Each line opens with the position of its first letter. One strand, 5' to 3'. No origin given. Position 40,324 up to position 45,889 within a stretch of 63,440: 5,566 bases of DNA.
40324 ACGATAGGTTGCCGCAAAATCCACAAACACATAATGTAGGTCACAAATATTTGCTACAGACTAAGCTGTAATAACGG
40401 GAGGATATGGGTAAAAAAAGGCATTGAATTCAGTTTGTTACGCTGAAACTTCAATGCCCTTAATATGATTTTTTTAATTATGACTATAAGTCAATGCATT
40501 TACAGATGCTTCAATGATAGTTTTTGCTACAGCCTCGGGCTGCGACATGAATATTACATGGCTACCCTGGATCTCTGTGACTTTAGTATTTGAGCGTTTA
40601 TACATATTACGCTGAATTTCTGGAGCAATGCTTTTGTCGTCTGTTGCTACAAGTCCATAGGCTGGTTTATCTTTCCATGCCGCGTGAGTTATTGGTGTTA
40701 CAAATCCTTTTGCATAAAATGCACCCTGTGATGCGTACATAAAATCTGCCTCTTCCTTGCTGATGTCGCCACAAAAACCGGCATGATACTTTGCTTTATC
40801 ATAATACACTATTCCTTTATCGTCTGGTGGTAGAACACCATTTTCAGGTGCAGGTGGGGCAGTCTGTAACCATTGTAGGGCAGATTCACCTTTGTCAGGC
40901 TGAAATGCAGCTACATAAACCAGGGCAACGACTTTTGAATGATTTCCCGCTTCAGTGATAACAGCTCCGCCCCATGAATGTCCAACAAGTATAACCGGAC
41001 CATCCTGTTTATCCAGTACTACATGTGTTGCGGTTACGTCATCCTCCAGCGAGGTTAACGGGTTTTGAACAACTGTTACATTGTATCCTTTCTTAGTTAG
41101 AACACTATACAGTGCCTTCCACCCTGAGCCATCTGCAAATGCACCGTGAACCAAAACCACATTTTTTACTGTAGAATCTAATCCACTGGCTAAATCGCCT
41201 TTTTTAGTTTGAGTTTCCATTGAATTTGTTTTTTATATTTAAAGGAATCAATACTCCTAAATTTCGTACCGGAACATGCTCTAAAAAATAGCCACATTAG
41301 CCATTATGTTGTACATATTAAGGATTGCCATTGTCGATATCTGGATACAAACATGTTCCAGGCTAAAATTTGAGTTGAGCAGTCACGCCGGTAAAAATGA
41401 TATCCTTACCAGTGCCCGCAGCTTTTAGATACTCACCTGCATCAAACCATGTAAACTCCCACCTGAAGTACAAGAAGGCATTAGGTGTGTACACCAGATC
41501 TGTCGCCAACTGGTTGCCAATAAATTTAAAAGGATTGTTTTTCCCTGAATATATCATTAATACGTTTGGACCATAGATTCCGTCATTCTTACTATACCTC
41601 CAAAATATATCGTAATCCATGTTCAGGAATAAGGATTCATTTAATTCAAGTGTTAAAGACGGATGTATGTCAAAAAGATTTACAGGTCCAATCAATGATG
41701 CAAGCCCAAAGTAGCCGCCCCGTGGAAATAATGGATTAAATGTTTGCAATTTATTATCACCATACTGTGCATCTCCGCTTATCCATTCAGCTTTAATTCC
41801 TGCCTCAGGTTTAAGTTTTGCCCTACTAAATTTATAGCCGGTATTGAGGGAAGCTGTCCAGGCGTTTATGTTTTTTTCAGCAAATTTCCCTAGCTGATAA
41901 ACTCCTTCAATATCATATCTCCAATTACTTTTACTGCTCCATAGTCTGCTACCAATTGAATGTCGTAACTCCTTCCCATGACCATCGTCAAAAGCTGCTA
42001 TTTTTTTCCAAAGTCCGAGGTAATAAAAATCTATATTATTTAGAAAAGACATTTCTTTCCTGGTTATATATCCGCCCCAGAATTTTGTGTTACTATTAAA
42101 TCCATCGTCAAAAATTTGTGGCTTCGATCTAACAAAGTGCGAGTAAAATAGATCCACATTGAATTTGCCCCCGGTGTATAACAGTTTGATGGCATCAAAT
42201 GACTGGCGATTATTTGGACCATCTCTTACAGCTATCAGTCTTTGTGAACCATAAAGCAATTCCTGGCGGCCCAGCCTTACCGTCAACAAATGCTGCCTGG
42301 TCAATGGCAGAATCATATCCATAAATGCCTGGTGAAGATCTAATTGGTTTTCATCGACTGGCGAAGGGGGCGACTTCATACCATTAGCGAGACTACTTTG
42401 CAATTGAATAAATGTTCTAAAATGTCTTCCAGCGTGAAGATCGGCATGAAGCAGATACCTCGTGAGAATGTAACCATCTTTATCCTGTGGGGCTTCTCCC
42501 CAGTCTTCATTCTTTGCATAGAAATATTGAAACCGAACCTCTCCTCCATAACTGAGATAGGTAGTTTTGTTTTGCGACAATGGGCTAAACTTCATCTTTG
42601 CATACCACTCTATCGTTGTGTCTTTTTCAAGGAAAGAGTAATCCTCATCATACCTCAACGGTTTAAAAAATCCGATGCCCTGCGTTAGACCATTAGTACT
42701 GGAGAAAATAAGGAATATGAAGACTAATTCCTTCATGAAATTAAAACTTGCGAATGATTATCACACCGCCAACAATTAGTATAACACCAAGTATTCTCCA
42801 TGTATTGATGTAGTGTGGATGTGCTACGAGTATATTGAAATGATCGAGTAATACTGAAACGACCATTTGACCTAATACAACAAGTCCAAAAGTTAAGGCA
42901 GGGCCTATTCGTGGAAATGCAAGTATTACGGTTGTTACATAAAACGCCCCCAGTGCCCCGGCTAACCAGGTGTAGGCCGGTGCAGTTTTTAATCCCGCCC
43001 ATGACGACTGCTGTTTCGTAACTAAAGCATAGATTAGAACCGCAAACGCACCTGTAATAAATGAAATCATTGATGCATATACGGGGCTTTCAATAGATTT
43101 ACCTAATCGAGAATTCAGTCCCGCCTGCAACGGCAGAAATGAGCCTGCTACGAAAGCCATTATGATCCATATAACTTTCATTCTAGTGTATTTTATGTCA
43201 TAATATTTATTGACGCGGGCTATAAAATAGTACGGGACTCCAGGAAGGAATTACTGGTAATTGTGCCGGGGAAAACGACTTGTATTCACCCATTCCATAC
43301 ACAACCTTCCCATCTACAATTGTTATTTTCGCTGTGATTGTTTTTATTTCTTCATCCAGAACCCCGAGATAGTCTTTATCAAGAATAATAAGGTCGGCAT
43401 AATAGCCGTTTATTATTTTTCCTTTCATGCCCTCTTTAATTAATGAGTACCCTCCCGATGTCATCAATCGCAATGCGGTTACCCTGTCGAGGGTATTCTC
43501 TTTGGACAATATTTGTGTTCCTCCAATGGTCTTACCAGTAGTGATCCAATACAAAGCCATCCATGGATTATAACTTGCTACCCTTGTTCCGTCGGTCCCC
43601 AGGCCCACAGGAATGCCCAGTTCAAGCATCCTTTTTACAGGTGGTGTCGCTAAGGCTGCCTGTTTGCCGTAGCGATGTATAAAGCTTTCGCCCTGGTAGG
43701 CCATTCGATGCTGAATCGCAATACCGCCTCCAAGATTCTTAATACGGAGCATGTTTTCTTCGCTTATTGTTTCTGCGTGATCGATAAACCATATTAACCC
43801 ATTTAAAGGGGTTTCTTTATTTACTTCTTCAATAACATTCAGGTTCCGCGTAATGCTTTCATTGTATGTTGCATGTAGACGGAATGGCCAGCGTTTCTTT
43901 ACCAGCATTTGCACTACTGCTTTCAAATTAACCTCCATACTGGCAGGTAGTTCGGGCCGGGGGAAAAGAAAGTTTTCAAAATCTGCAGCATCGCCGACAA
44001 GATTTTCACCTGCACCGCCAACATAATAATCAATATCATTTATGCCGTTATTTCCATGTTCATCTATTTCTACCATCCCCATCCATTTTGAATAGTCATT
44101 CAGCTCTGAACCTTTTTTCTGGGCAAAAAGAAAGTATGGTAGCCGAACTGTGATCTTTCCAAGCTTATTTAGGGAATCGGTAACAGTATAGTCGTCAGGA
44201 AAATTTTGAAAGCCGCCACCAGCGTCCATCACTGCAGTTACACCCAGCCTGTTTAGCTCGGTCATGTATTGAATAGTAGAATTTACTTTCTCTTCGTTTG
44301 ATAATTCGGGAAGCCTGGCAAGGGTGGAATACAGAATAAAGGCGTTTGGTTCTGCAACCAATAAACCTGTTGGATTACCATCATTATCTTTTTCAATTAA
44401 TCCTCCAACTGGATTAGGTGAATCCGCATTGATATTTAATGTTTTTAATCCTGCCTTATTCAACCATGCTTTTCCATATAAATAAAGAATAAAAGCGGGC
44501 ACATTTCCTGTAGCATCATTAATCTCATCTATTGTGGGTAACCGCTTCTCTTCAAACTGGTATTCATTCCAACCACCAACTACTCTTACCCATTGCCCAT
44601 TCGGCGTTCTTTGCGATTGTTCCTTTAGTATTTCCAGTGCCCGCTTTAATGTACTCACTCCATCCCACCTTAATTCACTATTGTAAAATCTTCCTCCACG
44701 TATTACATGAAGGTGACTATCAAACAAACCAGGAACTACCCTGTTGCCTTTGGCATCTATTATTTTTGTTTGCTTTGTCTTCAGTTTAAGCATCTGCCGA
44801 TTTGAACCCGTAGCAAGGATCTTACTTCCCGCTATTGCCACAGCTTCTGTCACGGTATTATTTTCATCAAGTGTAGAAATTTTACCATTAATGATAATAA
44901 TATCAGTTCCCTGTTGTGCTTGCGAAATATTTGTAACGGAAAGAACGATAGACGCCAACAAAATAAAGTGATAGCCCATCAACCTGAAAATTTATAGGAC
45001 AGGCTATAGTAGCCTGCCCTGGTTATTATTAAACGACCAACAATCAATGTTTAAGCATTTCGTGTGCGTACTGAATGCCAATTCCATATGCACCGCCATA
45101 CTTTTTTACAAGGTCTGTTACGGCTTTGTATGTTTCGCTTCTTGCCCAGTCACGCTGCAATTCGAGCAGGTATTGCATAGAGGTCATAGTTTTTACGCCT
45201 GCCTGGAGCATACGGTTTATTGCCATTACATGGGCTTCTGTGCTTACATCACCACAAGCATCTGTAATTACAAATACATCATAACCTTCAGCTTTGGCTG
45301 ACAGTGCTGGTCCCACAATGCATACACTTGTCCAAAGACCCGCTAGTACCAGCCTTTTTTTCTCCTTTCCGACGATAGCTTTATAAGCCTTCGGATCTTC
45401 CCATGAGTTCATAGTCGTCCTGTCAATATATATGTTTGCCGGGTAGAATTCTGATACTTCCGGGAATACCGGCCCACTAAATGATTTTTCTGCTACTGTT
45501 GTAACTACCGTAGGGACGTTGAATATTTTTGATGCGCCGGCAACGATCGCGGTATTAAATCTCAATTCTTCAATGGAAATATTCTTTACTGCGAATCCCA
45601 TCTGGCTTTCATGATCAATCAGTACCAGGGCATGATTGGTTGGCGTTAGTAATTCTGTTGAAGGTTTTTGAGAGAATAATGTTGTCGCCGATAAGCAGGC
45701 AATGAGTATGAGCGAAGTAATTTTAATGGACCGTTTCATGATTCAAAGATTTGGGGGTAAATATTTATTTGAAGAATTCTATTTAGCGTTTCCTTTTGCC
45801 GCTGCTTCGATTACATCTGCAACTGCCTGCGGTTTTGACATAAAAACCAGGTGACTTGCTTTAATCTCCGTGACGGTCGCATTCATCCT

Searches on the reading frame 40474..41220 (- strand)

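Call 74: search_protein_families(library=pfam, proteins=[window:40474-41220:-])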
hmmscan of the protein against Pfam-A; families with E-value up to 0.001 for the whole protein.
window:40474-41220:- (248 aa): 4 families
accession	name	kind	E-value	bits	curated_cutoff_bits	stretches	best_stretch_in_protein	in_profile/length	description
PF12697.13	Abhydrolase_6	-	9.9e-26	92.2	26.3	1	21-233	1-216/217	Alpha/beta hydrolase family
PF12695.13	Abhydrolase_5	-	7.8e-08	32.7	27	1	21-112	2-95/164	Alpha/beta hydrolase family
PF12146.15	Hydrolase_4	-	3e-06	27.1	27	1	61-107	61-111/239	Serine aminopeptidase, S33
PF00561.26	Abhydrolase_1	-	2.3e-05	24.6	25.8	0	68-108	63-103/245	alpha/beta hydrolase fold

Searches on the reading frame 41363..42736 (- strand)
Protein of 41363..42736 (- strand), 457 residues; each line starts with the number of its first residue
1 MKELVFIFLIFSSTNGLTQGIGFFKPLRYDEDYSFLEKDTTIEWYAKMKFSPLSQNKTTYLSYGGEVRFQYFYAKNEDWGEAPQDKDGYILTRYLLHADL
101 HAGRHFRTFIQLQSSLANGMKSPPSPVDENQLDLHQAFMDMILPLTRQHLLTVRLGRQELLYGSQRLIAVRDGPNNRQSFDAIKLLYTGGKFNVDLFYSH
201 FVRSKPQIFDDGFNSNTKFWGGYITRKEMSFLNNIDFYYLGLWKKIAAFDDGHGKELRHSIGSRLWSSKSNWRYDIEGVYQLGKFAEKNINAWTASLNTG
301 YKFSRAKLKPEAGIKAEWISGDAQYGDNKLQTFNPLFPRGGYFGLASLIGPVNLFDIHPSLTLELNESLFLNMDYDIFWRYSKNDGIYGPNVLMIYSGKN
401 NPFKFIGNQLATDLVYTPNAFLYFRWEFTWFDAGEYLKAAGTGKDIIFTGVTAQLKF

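Call 74: search_protein_families(library=pfam, proteins=[window:41363-42736:-])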
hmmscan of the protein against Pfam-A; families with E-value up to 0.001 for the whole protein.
window:41363-42736:- (457 aa): 1 family
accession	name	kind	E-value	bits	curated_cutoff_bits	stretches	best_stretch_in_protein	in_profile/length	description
PF13372.12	Alginate_exp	-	2.4e-68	231.2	25.2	1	60-441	2-385/395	Alginate export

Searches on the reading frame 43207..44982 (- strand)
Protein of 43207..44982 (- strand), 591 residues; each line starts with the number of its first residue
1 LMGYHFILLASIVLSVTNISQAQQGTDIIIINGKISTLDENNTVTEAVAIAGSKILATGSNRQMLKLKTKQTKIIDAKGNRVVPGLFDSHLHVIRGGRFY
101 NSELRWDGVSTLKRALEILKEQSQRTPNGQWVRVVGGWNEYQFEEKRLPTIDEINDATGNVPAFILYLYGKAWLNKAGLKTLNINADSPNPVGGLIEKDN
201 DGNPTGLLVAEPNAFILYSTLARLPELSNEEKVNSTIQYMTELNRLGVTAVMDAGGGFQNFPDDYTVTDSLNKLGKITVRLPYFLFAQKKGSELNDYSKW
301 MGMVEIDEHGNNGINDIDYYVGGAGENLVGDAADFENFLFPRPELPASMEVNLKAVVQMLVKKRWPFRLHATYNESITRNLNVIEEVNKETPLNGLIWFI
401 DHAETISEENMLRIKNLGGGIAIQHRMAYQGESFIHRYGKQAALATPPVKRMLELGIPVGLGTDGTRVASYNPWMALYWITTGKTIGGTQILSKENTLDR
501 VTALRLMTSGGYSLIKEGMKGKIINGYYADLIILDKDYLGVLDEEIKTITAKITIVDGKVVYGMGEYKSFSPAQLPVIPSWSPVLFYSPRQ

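Call 74: search_protein_families(library=pfam, proteins=[window:43207-44982:-])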
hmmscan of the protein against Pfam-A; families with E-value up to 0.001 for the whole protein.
window:43207-44982:- (591 aa): 2 families
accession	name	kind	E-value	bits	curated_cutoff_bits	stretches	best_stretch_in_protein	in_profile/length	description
PF07969.17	Amidohydro_3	-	3.2e-97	327.4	29.7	1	73-562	1-472/472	Amidohydrolase family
PF01979.26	Amidohydro_1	-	2.1e-08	34.3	25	1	446-561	232-345/345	Amidohydrolase family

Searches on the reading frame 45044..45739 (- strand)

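Call 74: search_protein_families(library=pfam, proteins=[window:45044-45739:-])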
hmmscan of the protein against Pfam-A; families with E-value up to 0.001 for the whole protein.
window:45044-45739:- (231 aa): 1 family
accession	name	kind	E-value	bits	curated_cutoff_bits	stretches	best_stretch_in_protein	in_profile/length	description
PF00857.26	Isochorismatase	-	4e-22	79.6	27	1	37-187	2-173/175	Isochorismatase domain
